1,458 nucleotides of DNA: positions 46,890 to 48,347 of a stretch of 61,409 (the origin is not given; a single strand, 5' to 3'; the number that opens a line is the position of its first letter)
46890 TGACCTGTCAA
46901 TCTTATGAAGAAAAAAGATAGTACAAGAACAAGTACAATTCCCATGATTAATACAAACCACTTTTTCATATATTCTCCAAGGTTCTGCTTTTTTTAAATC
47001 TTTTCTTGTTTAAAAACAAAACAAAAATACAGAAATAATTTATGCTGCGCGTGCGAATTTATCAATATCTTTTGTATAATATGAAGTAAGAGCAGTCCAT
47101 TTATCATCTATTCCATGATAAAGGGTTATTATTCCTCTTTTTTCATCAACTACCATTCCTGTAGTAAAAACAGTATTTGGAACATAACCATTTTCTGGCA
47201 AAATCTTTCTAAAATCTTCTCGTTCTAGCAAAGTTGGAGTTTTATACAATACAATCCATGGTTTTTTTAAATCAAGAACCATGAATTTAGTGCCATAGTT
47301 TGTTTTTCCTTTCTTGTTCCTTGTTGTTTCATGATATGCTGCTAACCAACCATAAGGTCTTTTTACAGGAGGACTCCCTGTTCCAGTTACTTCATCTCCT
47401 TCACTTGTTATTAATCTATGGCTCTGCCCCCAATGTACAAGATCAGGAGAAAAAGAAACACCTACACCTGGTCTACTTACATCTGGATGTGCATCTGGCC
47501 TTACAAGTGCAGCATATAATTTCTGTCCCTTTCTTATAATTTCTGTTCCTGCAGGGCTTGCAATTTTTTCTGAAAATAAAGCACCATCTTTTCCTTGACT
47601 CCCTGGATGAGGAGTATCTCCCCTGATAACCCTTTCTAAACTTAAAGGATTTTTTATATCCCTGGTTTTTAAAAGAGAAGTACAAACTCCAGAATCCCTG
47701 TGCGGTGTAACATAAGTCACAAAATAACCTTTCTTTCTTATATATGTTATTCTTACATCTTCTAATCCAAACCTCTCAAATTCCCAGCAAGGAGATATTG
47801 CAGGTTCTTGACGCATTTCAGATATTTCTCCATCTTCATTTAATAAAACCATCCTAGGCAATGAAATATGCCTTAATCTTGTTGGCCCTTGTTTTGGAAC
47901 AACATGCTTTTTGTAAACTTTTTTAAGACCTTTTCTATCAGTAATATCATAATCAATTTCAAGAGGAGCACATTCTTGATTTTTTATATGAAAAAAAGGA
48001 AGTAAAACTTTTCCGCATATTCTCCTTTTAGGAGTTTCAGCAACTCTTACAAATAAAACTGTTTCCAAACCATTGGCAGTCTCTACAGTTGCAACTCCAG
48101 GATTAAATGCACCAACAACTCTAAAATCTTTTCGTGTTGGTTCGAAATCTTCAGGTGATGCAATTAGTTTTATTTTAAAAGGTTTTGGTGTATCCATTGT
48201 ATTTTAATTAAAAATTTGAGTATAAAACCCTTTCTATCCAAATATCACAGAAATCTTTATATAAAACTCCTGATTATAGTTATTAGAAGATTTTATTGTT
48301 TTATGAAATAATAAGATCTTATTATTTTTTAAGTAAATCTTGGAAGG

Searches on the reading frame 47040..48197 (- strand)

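Call 87: search_protein_families(library=pfam, proteins=[window:47040-48197:-], max_evalue=0.0001)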
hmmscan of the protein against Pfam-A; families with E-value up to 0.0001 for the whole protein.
window:47040-48197:- (385 aa): 1 family
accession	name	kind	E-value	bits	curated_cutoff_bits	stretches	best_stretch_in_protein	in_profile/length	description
PF04041.19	Glyco_hydro_130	-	1.2e-17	64.3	26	1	121-380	75-316/320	beta-1,4-mannooligosaccharide phosphorylase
